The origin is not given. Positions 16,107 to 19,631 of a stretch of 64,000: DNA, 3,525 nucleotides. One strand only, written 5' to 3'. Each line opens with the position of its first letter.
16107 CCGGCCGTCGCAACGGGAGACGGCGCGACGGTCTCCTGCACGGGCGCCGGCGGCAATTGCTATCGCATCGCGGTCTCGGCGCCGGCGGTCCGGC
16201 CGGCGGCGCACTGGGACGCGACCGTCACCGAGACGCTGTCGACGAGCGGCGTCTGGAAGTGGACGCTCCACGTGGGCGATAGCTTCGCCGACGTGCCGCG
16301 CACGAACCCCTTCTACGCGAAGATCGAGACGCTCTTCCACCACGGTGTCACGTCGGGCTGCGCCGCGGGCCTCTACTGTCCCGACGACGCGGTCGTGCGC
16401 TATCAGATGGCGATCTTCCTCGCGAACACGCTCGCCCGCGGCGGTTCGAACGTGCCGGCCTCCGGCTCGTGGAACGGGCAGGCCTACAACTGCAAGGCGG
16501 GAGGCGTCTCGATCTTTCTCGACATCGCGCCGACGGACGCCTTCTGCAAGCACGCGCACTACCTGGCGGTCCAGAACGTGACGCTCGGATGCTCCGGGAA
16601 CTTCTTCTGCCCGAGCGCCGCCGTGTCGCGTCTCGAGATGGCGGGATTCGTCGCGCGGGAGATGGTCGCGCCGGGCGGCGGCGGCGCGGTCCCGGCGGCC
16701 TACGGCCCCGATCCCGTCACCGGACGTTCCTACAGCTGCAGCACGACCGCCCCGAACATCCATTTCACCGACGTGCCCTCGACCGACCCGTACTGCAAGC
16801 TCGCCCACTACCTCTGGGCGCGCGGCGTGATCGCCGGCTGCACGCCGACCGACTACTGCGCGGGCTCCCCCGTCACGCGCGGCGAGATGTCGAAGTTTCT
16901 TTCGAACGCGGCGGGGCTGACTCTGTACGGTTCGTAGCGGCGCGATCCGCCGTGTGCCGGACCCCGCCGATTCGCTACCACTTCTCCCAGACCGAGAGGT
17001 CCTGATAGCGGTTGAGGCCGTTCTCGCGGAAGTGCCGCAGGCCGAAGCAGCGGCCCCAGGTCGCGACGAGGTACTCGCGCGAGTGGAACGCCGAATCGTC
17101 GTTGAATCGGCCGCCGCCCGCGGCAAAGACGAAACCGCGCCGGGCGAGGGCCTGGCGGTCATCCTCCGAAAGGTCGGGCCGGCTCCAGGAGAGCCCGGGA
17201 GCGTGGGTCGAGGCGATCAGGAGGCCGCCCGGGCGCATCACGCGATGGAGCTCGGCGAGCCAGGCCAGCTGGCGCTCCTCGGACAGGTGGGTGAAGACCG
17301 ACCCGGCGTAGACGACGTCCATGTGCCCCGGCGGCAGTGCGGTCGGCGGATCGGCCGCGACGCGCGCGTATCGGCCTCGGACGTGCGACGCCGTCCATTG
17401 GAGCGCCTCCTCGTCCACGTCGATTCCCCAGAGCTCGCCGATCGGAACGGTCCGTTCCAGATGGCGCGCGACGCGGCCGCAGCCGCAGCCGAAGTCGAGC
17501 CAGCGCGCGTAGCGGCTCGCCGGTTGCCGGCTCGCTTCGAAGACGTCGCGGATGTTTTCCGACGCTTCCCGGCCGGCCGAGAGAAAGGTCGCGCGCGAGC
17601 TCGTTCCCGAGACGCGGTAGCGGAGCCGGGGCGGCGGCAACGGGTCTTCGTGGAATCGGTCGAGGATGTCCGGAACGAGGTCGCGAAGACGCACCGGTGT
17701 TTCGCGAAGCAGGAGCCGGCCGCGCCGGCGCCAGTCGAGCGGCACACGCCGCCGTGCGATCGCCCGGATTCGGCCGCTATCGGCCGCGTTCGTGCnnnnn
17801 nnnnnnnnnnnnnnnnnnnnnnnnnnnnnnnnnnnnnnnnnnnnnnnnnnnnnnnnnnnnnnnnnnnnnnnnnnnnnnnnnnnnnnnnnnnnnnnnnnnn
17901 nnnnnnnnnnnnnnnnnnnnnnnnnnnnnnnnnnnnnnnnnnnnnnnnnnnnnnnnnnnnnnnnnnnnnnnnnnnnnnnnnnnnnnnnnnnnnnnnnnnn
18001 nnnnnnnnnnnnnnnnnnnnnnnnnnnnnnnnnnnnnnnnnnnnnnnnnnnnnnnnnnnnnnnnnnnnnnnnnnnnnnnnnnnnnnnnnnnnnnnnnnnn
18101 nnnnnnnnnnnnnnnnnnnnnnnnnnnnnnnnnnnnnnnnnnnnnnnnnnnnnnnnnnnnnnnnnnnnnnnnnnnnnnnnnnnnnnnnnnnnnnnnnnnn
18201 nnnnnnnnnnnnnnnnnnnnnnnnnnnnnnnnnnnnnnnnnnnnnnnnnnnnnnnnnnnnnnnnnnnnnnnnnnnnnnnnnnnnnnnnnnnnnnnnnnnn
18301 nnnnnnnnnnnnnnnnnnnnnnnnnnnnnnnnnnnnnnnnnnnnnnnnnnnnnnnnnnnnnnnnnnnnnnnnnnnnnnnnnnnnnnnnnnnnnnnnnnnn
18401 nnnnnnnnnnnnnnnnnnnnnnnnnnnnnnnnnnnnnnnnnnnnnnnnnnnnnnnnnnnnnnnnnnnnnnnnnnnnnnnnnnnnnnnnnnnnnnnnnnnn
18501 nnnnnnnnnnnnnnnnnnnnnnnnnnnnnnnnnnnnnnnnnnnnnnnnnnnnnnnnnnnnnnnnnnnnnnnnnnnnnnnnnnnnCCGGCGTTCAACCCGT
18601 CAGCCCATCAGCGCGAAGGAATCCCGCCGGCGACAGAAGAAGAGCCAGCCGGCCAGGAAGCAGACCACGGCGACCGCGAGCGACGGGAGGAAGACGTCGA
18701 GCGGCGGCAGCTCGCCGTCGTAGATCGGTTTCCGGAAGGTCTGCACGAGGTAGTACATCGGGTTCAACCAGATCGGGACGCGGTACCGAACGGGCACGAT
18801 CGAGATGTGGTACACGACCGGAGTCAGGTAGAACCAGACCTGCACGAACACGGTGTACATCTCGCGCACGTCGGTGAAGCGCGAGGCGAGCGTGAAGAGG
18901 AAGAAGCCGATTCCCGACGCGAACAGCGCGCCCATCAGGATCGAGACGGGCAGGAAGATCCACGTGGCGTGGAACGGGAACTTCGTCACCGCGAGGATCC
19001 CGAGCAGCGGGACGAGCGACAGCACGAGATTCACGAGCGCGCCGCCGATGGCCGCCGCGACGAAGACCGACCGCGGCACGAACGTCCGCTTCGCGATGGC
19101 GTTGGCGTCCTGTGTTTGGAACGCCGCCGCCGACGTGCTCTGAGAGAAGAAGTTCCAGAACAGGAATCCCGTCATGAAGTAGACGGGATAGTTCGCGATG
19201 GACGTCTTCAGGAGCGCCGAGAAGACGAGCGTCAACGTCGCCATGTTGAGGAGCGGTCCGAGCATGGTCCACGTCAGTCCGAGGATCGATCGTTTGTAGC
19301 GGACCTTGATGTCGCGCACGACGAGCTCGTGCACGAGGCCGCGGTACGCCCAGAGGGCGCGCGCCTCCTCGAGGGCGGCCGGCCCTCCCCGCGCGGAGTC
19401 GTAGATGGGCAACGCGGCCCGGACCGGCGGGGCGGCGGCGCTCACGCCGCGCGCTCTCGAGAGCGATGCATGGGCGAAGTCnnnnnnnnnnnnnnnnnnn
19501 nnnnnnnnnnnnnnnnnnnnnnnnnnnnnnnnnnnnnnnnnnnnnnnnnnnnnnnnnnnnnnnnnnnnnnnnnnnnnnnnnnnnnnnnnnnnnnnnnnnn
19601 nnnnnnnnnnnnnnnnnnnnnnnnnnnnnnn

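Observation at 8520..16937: Cysteine-containing SLH variant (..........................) used seven times across three proteins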

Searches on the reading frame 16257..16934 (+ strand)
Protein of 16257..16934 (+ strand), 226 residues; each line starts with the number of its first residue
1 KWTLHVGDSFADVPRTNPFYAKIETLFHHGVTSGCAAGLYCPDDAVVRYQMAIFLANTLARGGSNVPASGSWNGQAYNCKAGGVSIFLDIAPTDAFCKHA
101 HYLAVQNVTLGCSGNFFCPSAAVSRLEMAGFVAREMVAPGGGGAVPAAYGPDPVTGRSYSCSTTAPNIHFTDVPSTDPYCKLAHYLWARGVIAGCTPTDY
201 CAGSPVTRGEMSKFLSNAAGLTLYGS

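Call 53: predict_structure(alignment_id=A2)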
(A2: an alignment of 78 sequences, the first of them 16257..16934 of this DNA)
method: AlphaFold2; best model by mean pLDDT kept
length: 226 residues; sequences in the alignment: 78
mean_pLDDT: 85.5   pTM: 0.83
mean pLDDT of the five models: 85.5, 84.2, 84.2, 84.0, 83.9
residues with pLDDT >= 90: 145; 70-90: 42; 50-70: 34; < 50: 5
segments of 3 or more residues with pLDDT < 50: 141-143
pLDDT, mean of each block of 10 residues (from residue 1): 75 97 95 96 98 92 57 59 83 92 89 95 96 78 52 75 82 93 92 95 98 95 82
secondary structure, 60 per line:
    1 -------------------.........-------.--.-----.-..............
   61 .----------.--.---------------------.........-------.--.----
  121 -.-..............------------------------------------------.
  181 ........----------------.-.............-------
elements in order: H20-28 H48-61 H97-105 H125-137 H180-188 H208-219

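Call 57: fold_search(model_id=the predicted structure, library=pdb)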
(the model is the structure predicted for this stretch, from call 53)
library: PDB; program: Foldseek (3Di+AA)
matches with E <= 10: 38; with E <= 0.001: 14
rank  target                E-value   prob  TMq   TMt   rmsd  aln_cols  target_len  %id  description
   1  3pyw                  1.2e-07  1.00  0.64  0.80   3.8       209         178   19  The structure of the SLH domain from B. anthracis surface array protein at 1.8A (released 2011-04-27)
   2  6bt4                  5.6e-06  1.00  0.59  0.79   3.0       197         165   17  Crystal structure of the SLH domain of Sap from Bacillus anthracis in complex with a pyruvylated SCWP unit (released 2018-03-21)
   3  7sv3                  1.5e-05  1.00  0.57  0.73   3.7       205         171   11  Crystal structure of SpaA-SLH in complex with 4,6-Pyr-beta-D-ManNAc-(1->4)-beta-D-GlcNAcOMe (released 2022-03-09)
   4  7sv4                  2.8e-05  1.00  0.53  0.69   4.2       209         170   10  Crystal structure of SpaA-SLH in complex with 4,6-Pyr-beta-D-ManNAc-(1->4)-beta-D-GlcNAc-(1->3)-4,6-Pyr-beta-D-ManNAcOMe (released 2022-03-09)
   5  7sv5_B                4.9e-05  1.00  0.56  0.75   3.7       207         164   10  Crystal structure of SpaA-SLH/G109A in complex with 4,6-Pyr-beta-D-ManNAc-(1->4)-beta-D-GlcNAcOMe (released 2022-03-09)
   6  6cwh_C                1.1e-04  1.00  0.58  0.77   3.6       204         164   11  Crystal structure of SpaA-SLH in complex with 4,6-Pyr-beta-D-ManNAcOMe (P1) (released 2018-08-15)
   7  7sv5_A                1.3e-04  1.00  0.56  0.74   3.9       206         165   10  Crystal structure of SpaA-SLH/G109A in complex with 4,6-Pyr-beta-D-ManNAc-(1->4)-beta-D-GlcNAcOMe (released 2022-03-09)
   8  7sv6                  1.7e-04  1.00  0.57  0.77   3.7       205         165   11  Crystal structure of SpaA-SLH/G46A/G109A in complex with 4,6-Pyr-beta-D-ManNAc-(1->4)-beta-D-GlcNAcOMe (released 2022-03-09)
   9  6cwf_A                2.2e-04  1.00  0.57  0.77   3.6       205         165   12  Crystal structure of SpaA-SLH in complex with 4,6-Pyr-beta-D-ManNAcOMe (released 2018-08-15)
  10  6cwr                  2.2e-04  1.00  0.55  0.72   4.0       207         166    9  Crystal structure of SpaA-SLH/G46A/G109A in complex with 4,6-Pyr-beta-D-ManNAcOMe (released 2018-08-15)
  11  6cwn                  2.4e-04  1.00  0.54  0.73   4.0       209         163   10  Crystal structure of SpaA-SLH/G109A in complex with 4,6-Pyr-beta-D-ManNAcOMe (released 2018-08-15)
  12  6cwc_B                4.3e-04  1.00  0.58  0.78   3.6       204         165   11  Crystal structure of SpaA-SLH (released 2018-08-15)
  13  6cwc_A                4.3e-04  1.00  0.56  0.76   3.8       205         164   12  Crystal structure of SpaA-SLH (released 2018-08-15)
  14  6cwm                  5.1e-04  1.00  0.55  0.70   4.1       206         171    9  Crystal structure of SpaA-SLH/G109A (released 2018-08-15)
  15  6cwl_B                2.1e-03  1.00  0.51  0.77   4.0       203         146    9  Crystal structure of SpaA-SLH in complex with beta-D-GlcNAc-(1->3)-4,6-Pyr-beta-D-ManNAcOMe (released 2018-08-15)
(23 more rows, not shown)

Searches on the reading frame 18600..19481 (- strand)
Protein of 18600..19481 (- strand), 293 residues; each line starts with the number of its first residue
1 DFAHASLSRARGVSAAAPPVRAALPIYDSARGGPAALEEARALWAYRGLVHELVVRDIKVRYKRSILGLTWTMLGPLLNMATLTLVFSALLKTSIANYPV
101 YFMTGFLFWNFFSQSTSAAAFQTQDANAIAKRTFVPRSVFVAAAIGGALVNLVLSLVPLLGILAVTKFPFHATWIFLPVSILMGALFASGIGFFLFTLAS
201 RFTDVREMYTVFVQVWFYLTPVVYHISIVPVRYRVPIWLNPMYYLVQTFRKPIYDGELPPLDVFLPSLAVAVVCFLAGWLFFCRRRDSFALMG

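Call 7: search_protein_families(library=pfam, proteins=[window:18600-19481:-], max_evalue=0.001)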
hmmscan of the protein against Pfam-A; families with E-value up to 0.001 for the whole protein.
window:18600-19481:- (293 aa): 1 family
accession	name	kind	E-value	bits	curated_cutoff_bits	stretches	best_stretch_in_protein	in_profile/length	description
PF01061.29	ABC2_membrane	-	7.4e-18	65.3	26.9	1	52-252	5-209/211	ABC-2 type transporter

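Call 52: search_protein_families(library=ncbifam, proteins=[window:18600-19481:-], max_evalue=0.001)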
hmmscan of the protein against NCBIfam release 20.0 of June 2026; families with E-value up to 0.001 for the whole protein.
window:18600-19481:- (293 aa): 4 families
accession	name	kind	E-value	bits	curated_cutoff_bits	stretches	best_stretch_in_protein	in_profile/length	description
NF050109.1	galactan_ABC_perm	equivalog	8.5e-24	84.5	380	1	36-276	10-255/272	galactan export ABC transporter permease subunit Wzm/RfbD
NF050053.1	CapPschTportKpsM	equivalog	3.9e-09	36.9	300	1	49-287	4-253/257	capsule polysaccharide transporter KpsM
NF011723.0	PRK15176.1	equivalog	0.00016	21.5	297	1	49-282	20-256/264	Vi polysaccharide ABC transporter inner membrane protein VexB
NF011648.0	PRK15066.1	subfamily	0.00017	21.3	225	1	71-274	27-240/257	ABC transporter permease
